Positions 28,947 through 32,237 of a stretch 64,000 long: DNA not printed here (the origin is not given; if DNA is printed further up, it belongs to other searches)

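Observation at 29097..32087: One polypeptide combines a sulfotransferase, a coiled coil and two GT2 domains: a possible terminator-ruler-polymerase with sulfate as the cap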

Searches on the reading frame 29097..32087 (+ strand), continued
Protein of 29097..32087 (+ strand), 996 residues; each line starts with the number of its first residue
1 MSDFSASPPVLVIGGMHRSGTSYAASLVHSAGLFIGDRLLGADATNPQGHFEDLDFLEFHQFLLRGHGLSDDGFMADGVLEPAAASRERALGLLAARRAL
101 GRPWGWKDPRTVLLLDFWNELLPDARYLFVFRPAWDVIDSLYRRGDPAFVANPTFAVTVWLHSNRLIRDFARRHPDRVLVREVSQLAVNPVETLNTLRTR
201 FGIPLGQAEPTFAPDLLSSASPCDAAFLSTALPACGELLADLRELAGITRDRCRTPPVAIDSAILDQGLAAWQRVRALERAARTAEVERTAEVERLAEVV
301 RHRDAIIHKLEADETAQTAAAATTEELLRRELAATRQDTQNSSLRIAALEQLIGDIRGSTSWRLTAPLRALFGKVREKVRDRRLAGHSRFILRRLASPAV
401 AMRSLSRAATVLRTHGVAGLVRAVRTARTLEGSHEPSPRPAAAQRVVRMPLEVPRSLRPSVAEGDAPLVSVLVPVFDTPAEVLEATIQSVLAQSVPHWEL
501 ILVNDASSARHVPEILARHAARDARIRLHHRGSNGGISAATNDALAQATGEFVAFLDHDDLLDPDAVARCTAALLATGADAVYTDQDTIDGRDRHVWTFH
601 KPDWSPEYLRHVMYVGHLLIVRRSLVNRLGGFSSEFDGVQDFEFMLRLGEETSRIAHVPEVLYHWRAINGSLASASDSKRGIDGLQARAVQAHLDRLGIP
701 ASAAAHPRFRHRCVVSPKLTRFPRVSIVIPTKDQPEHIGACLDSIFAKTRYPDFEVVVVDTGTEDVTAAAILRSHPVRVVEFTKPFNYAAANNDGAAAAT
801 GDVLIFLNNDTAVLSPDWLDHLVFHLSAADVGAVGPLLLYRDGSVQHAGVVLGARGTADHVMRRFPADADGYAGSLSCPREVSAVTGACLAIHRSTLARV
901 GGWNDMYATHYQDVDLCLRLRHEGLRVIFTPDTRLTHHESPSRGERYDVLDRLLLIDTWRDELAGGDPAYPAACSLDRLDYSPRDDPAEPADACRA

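Call 11: find_homologous_proteins(query=window:29097-32084:+, max_evalue=1e-10)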
Query window:29097-32084:+ (996 aa): 300 proteins with E <= 1e-10 among 8000 candidates; the best 120 are listed.
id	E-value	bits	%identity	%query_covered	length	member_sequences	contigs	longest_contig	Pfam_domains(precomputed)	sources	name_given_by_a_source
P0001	0.0e+0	1649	76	100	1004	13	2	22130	PF13712.13,PF13632.13,PF13469.13,PF10111.15,PF13641.13,PF00535.33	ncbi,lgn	-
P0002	0.0e+0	1643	75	100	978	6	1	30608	PF13632.13,PF13469.13,PF10111.15,PF13641.13,PF00535.33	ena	-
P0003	0.0e+0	1404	71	67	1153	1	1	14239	PF13632.13,PF10111.15,PF13641.13,PF00535.33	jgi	jgi:GT2 family glycosyltransferase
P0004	0.0e+0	1359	63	100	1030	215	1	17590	PF13712.13,PF13632.13,PF13469.13,PF10111.15,PF13641.13,PF00535.33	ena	-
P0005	0.0e+0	1348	64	100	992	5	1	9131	PF13632.13,PF13469.13,PF10111.15,PF13641.13,PF00535.33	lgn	-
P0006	0.0e+0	1320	63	100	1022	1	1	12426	PF13632.13,PF13469.13,PF10111.15,PF13641.13,PF00535.33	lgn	-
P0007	0.0e+0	1316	61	99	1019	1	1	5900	PF13712.13,PF13632.13,PF13469.13,PF10111.15,PF13641.13,PF00535.33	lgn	-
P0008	0.0e+0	1311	61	100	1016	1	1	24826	PF13712.13,PF13632.13,PF13469.13,PF10111.15,PF13641.13,PF00535.33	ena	-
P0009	0.0e+0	1305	69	66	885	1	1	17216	PF13712.13,PF13632.13,PF13469.13,PF10111.15,PF13641.13,PF00535.33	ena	-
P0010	0.0e+0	1304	63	100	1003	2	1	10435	PF13632.13,PF13469.13,PF10111.15,PF13641.13,PF00535.33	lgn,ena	-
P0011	0.0e+0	1297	62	99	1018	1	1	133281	PF13712.13,PF13632.13,PF13469.13,PF10111.15,PF13506.14,PF13641.13,PF00535.33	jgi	jgi:GT2 family glycosyltransferase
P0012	0.0e+0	1286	62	100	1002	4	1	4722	PF13632.13,PF13469.13,PF10111.15,PF13641.13,PF00535.33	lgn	-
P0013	0.0e+0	1279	62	99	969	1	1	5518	PF13712.13,PF13632.13,PF13469.13,PF10111.15,PF13641.13,PF00535.33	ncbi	-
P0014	0.0e+0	1272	60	100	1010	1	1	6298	PF13712.13,PF13632.13,PF13469.13,PF10111.15,PF13641.13,PF00535.33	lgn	-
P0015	0.0e+0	1256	61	99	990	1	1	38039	PF13632.13,PF13469.13,PF10111.15,PF13641.13,PF00535.33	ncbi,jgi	jgi:GT2 family glycosyltransferase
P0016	0.0e+0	1245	59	100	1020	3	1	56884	PF13712.13,PF13632.13,PF13469.13,PF10111.15,PF13641.13,PF00535.33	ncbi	ncbi:MAG: glycosyltransferase [Planctomycetaceae bacterium]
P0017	0.0e+0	1235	58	99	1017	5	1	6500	PF13712.13,PF13632.13,PF13469.13,PF10111.15,PF13641.13,PF00535.33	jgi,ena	-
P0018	5.7e-287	973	54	70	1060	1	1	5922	PF13632.13,PF10111.15,PF13641.13,PF00535.33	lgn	-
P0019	5.2e-285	967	66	52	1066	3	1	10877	PF13632.13,PF10111.15,PF13641.13,PF00535.33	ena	-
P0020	1.4e-180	621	35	99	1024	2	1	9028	PF13632.13,PF13469.13,PF10111.15,PF13506.14,PF13641.13,PF00535.33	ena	-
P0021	6.0e-179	616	43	53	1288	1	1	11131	PF13632.13,PF10111.15,PF13641.13,PF00535.33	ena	-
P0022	2.0e-176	607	35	99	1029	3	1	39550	PF13632.13,PF13469.13,PF10111.15,PF13506.14,PF13641.13,PF00535.33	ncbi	-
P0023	4.4e-176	606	38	60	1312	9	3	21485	PF13469.13,PF10111.15,PF13506.14,PF13641.13,PF00535.33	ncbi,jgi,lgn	jgi:glycosyltransferase involved in cell wall biosynthesis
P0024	1.5e-175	604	36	71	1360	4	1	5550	PF13632.13,PF13469.13,PF10111.15,PF13641.13,PF00535.33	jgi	-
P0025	1.9e-175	604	36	98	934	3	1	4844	PF13632.13,PF13469.13,PF10111.15,PF13506.14,PF13641.13,PF00535.33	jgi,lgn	jgi:O-antigen biosynthesis protein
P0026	2.4e-175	604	35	98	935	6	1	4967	PF13632.13,PF13469.13,PF10111.15,PF13506.14,PF13641.13,PF00535.33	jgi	jgi:O-antigen biosynthesis protein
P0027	2.9e-175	603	43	52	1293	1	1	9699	PF13712.13,PF13632.13,PF10111.15,PF13506.14,PF13641.13,PF00535.33,PF12804.14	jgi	jgi:GT2 family glycosyltransferase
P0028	9.4e-173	595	35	94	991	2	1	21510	PF13632.13,PF13469.13,PF10111.15,PF13506.14,PF13641.13,PF00535.33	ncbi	-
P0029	4.4e-172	593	34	95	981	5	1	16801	PF13632.13,PF13469.13,PF10111.15,PF13506.14,PF13641.13,PF00535.33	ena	-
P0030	5.2e-172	593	34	99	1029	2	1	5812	PF13632.13,PF13469.13,PF10111.15,PF13506.14,PF13641.13,PF00535.33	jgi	jgi:O-antigen biosynthesis protein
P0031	7.7e-172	592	34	95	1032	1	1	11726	PF13632.13,PF13469.13,PF10111.15,PF13506.14,PF13641.13,PF00535.33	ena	-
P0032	2.0e-171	591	34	99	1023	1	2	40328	PF13632.13,PF13469.13,PF10111.15,PF13506.14,PF13641.13,PF00535.33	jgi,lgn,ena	jgi:glycosyltransferase involved in cell wall biosynthesis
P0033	2.5e-171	590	35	99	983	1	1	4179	PF13632.13,PF13469.13,PF10111.15,PF13506.14,PF13641.13,PF00535.33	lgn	-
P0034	6.2e-170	586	33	99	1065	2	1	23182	PF13632.13,PF10111.15,PF13506.14,PF13641.13,PF00535.33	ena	-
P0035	4.3e-169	583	33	99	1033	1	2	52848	PF13632.13,PF13469.13,PF10111.15,PF13506.14,PF13641.13,PF00535.33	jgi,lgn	jgi:glycosyltransferase involved in cell wall biosynthesis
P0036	2.2e-167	577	34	97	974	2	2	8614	PF13632.13,PF13469.13,PF10111.15,PF13506.14,PF13641.13,PF00535.33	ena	-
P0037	1.7e-164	568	34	97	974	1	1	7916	PF13632.13,PF13469.13,PF10111.15,PF13506.14,PF13641.13,PF00535.33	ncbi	ncbi:MAG: glycosyltransferase [Cyanobacteria bacterium J06623_7]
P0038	1.1e-162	562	37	48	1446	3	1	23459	PF13632.13,PF13469.13,PF10111.15,PF13506.14,PF13641.13,PF00535.33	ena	-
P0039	8.4e-162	559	33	98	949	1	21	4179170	PF13632.13,PF13469.13,PF10111.15,PF13506.14,PF13641.13,PF00535.33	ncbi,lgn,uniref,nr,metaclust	ncbi:glycosyl transferase family 2 [Halothece sp. PCC 7418]|uniref:glycosyltransferase n=1 Tax=Halot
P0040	2.6e-161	557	40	52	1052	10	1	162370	PF13632.13,PF13469.13,PF10111.15,PF13506.14,PF13641.13,PF00535.33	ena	-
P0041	3.5e-161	557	35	99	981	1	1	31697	PF13632.13,PF10111.15,PF13506.14,PF13641.13,PF00535.33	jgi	jgi:GT2 family glycosyltransferase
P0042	1.1e-160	555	34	68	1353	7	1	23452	PF13632.13,PF13469.13,PF10111.15,PF13506.14,PF13641.13,PF00535.33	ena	-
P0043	3.4e-157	544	38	48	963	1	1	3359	PF13712.13,PF13632.13,PF10111.15,PF13506.14,PF13641.13,PF00535.33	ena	-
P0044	2.2e-155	538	41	48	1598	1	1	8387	PF13632.13,PF13469.13,PF10111.15,PF13641.13,PF00534.27,PF00535.33,PF20706.4,PF13692.13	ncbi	-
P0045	3.4e-152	527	38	52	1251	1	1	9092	PF13632.13,PF13469.13,PF10111.15,PF13641.13,PF00535.33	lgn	-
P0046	7.3e-133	463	31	62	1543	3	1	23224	PF13469.13,PF10111.15,PF13641.13,PF00534.27,PF13439.13,PF00535.33,PF13692.13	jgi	jgi:O-antigen biosynthesis protein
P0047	6.7e-131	457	47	28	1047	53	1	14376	PF13469.13,PF10111.15,PF13641.13,PF00535.33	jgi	-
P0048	5.8e-130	453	32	48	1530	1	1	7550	PF13469.13,PF10111.15,PF13641.13,PF00534.27,PF13524.13,PF00535.33,PF13692.13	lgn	-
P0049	1.2e-129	452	51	24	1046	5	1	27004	PF13469.13,PF10111.15,PF13641.13,PF00535.33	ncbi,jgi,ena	jgi:GT2 family glycosyltransferase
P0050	8.9e-129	450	40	51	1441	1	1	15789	PF07021.19,PF13847.13,PF13489.13,PF13469.13,PF10111.15,PF13641.13,PF13649.13,PF00535.33,PF08241.19,PF08242.19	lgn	-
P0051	1.5e-128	449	34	48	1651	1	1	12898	PF13469.13,PF10111.15,PF13641.13,PF00534.27,PF13524.13,PF00535.33,PF13692.13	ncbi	-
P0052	1.5e-128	449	50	24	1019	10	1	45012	PF13469.13,PF10111.15,PF13641.13,PF00535.33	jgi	jgi:hypothetical protein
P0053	2.4e-128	448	32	48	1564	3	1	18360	PF13469.13,PF10111.15,PF13641.13,PF00534.27,PF13524.13,PF16994.12,PF00535.33,PF13692.13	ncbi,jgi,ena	jgi:glycosyltransferase involved in cell wall biosynthesis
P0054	3.4e-128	448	51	24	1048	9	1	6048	PF13469.13,PF10111.15,PF13641.13,PF00535.33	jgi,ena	jgi:GT2 family glycosyltransferase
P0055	5.9e-128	447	46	28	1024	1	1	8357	PF13469.13,PF10111.15,PF13641.13,PF00535.33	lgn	-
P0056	7.2e-128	447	50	24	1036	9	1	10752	PF13469.13,PF10111.15,PF13641.13,PF00535.33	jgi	-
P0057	2.2e-127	445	46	28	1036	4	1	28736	PF13469.13,PF10111.15,PF13641.13,PF00535.33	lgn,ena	-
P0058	4.4e-127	444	47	28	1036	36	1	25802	PF13469.13,PF10111.15,PF13641.13,PF00535.33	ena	-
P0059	1.1e-126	443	42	52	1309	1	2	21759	PF13632.13,PF10111.15,PF13506.14,PF13641.13,PF00535.33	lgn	-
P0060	1.8e-126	442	34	64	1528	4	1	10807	PF13469.13,PF10111.15,PF13641.13,PF00535.33,PF00685.34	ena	-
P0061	2.2e-126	442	49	24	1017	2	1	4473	PF13469.13,PF10111.15,PF13641.13,PF00535.33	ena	-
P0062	3.2e-126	441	47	28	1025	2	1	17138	PF13469.13,PF10111.15,PF13641.13,PF00535.33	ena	-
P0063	4.6e-126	441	50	24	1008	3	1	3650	PF13469.13,PF10111.15,PF13641.13,PF00535.33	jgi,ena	jgi:hypothetical protein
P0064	5.5e-126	440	50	24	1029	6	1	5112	PF13469.13,PF10111.15,PF13641.13,PF00535.33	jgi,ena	jgi:hypothetical protein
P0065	6.0e-126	440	47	28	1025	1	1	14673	PF13469.13,PF10111.15,PF13641.13,PF00535.33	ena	-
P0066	7.3e-126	440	52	24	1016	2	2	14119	PF00535.33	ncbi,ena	-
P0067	8.3e-126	440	47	28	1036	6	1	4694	PF13469.13,PF10111.15,PF13641.13,PF00535.33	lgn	-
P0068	3.8e-125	438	52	24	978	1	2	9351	PF13469.13,PF10111.15,PF00535.33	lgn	-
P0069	2.1e-124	435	37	35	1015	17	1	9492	PF13469.13,PF13641.13,PF00535.33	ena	-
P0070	4.3e-123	431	42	48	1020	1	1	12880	PF13632.13,PF10111.15,PF13506.14,PF13641.13,PF00535.33,PF02709.21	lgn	-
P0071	1.8e-122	429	41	52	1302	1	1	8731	PF13632.13,PF10111.15,PF13506.14,PF13641.13,PF00535.33,PF02709.21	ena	-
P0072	7.0e-122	427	50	25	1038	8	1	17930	PF10111.15,PF13641.13,PF00535.33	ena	-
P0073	1.1e-120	423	30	98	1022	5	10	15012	PF10111.15,PF13641.13,PF00535.33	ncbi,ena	-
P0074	2.1e-118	415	41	52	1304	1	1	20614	PF13632.13,PF10111.15,PF13506.14,PF13641.13,PF00535.33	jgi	jgi:glycosyltransferase involved in cell wall biosynthesis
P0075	2.2e-118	415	31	98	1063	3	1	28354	PF10111.15,PF13641.13,PF00535.33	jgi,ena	-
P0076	5.5e-116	407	34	98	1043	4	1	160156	PF13469.13,PF10111.15,PF13641.13,PF00535.33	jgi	jgi:GT2 family glycosyltransferase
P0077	1.3e-115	406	36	67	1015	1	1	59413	PF13632.13,PF10111.15,PF13506.14,PF13641.13,PF00535.33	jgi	jgi:O-antigen biosynthesis protein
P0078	1.5e-115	406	38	55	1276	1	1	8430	PF10111.15,PF13506.14,PF13641.13,PF00535.33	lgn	-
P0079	2.2e-115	405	31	98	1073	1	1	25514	PF10111.15,PF13641.13,PF12329.14,PF00535.33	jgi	jgi:glycosyltransferase involved in cell wall biosynthesis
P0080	9.5e-115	403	41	51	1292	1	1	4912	PF10111.15,PF13641.13,PF00535.33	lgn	-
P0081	4.3e-113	398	34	59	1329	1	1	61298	PF10111.15,PF13641.13,PF00535.33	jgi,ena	-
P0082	1.1e-111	393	32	98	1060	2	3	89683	PF10111.15,PF13641.13,PF00535.33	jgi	jgi:glycosyltransferase involved in cell wall biosynthesis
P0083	1.6e-111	392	42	48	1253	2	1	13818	PF10111.15,PF13641.13,PF00535.33,PF13692.13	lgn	-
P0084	3.8e-111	391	45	48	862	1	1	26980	PF10111.15,PF13506.14,PF13641.13,PF00535.33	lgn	-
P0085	4.3e-111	391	43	48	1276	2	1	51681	PF10111.15,PF13506.14,PF13641.13,PF00534.27,PF00535.33,PF13692.13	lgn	-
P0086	6.3e-111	390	38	52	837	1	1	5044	PF10111.15,PF13641.13,PF00535.33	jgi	jgi:GT2 family glycosyltransferase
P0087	6.7e-109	384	38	65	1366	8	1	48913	PF13632.13,PF10111.15,PF13641.13,PF00534.27,PF13439.13,PF13578.13,PF00535.33,PF13692.13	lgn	-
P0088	1.0e-108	383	39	53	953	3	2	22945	PF13632.13,PF10111.15,PF13506.14,PF13641.13,PF00535.33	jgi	-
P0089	8.6e-108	380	39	52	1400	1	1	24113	PF10111.15,PF13641.13,PF00535.33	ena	-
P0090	1.1e-107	380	40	52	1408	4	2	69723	PF10111.15,PF13506.14,PF13641.13,PF00534.27,PF00535.33,PF13692.13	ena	-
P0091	2.0e-107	379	40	52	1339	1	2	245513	PF10111.15,PF13506.14,PF13641.13,PF00534.27,PF00535.33,PF13692.13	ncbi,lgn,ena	-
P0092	5.1e-107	378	42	49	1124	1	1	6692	PF13632.13,PF10111.15,PF13506.14,PF13641.13,PF00535.33,PF08241.19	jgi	jgi:GT2 family glycosyltransferase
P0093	5.2e-105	371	40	49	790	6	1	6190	PF10111.15,PF13506.14,PF13641.13,PF00535.33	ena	-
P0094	5.5e-105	371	40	52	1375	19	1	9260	PF10111.15,PF13641.13,PF00535.33,PF13692.13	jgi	-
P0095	8.5e-105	370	43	48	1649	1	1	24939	PF13632.13,PF13469.13,PF10111.15,PF13641.13,PF00534.27,PF00535.33,PF13692.13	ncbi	-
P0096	1.1e-104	370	40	52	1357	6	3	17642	PF10111.15,PF13641.13,PF00534.27,PF00535.33,PF13692.13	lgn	-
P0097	1.2e-104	370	38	52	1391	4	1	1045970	PF10111.15,PF13641.13,PF00535.33,PF13692.13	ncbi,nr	ncbi:MAG: glycosyltransferase [Opitutaceae bacterium]|nr:glycosyltransferase [Opitutaceae bacterium]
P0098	1.7e-104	369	41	52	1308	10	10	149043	PF10111.15,PF13641.13,PF00534.27,PF00535.33,PF13692.13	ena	-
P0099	2.9e-104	368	40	52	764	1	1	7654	PF10111.15,PF13506.14,PF13641.13,PF00535.33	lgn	-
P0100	6.2e-104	367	38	53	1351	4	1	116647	PF10111.15,PF13641.13,PF00535.33,PF13692.13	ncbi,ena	-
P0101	9.5e-104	367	41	49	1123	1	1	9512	PF13632.13,PF10111.15,PF13506.14,PF13641.13,PF00535.33,PF08241.19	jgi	jgi:GT2 family glycosyltransferase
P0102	2.4e-103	365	40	52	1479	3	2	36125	PF10111.15,PF13641.13,PF00535.33,PF13692.13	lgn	-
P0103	3.5e-103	365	34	65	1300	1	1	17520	PF13632.13,PF02585.23,PF10111.15,PF13506.14,PF13641.13,PF00535.33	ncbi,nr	ncbi:MAG: glycosyltransferase [Burkholderiaceae bacterium]|nr:MAG: glycosyltransferase [Burkholderia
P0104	6.8e-103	364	40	52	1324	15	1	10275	PF10111.15,PF13641.13,PF00534.27,PF00535.33,PF13692.13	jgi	jgi:glycosyltransferase involved in cell wall biosynthesis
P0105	1.1e-102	363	36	52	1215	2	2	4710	PF13632.13,PF13469.13,PF10111.15,PF13641.13,PF12329.14,PF00535.33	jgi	jgi:GT2 family glycosyltransferase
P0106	2.3e-102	362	39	52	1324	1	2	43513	PF10111.15,PF13641.13,PF00534.27,PF00535.33,PF13692.13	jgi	jgi:glycosyltransferase involved in cell wall biosynthesis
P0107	3.3e-102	362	36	63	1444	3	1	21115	PF13489.13,PF13632.13,PF10111.15,PF13506.14,PF13641.13,PF13649.13,PF00535.33,PF08241.19,PF08242.19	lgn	-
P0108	1.1e-101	360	38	56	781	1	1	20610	PF10111.15,PF13506.14,PF13641.13,PF00535.33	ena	-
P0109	5.0e-101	358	37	58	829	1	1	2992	PF13632.13,PF10111.15,PF13641.13,PF00535.33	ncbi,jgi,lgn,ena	jgi:GT2 family glycosyltransferase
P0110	2.3e-100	356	38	52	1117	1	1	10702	PF13632.13,PF10111.15,PF13641.13,PF13649.13,PF00535.33,PF08241.19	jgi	jgi:GT2 family glycosyltransferase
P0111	6.0e-100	354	33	64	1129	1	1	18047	PF10111.15,PF13641.13,PF00534.27,PF00535.33,PF13692.13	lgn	-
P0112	6.0e-99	351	34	70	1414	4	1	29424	PF13632.13,PF10111.15,PF13506.14,PF13641.13,PF00534.27,PF13524.13,PF16994.12,PF00535.33,PF13692.13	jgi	jgi:glycosyltransferase involved in cell wall biosynthesis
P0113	2.0e-98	349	59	28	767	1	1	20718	PF13469.13,PF00535.33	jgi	-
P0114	4.8e-98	348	44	35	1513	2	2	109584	PF13469.13,PF13641.13,PF00534.27,PF13524.13,PF00535.33,PF13692.13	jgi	-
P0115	1.4e-97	346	37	52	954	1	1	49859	PF10111.15,PF13641.13,PF00535.33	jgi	jgi:glycosyltransferase involved in cell wall biosynthesis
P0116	3.7e-96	342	35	52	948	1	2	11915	PF13632.13,PF10111.15,PF13641.13,PF00535.33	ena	-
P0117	6.4e-95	337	51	26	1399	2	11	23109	PF13469.13,PF10111.15,PF13641.13,PF00535.33,PF13692.13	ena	-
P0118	1.5e-94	336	43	34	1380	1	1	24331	PF13469.13,PF10111.15,PF13641.13,PF00534.27,PF00535.33,PF13692.13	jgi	jgi:GT2 family glycosyltransferase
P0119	1.5e-93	333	44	35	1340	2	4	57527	PF13469.13,PF13641.13,PF00534.27,PF00535.33,PF13692.13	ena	-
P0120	1.0e-92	330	54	31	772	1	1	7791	PF13469.13,PF00535.33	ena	-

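Call 39: find_related_loci(query=window:29097-32084:+, collection=genome_contigs, flank=10000)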
Query window:29097-32084:+ (996 aa) in genome_contigs; peptide patterns used: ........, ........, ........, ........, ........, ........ (x = any residue, [..] = any of these).
54 stretches matched a pattern; 6 encode a relative of the query (tblastn E <= 1e-3); 5 distinct loci.
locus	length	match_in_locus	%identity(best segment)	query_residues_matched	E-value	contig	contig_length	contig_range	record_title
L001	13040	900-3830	75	1-995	0e+0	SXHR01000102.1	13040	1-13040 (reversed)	MAG: Planctomycetaceae bacterium isolate F1-120-MAGs027 F1-120__c370156, whole genome shotgun sequence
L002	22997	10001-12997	91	1-995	0e+0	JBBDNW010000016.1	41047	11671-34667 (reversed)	MAG: Pirellulales bacterium isolate LejiaB_66_22 Lejia_B_1164_length_41047_cov_14, whole genome shotgun sequence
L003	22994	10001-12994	78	1-995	0e+0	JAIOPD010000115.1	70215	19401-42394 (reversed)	MAG: Planctomycetia bacterium isolate LakeFargette_0920_ALND_MAG_67_38 LacPavin_0920_ALND_scaffold_530184, whole genome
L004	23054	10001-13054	59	1-993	0e+0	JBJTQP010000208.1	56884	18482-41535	MAG: Planctomycetaceae bacterium isolate samp_4448_semibin_300 samp_4448_1706940, whole genome shotgun sequence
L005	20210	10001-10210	91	48-117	3e-34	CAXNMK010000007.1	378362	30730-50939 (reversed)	MAG: Kofleriaceae bacterium isolate ME-04may21-LR-214 genome assembly, contig: ME-04may21-LR-C159, whole genome shotgun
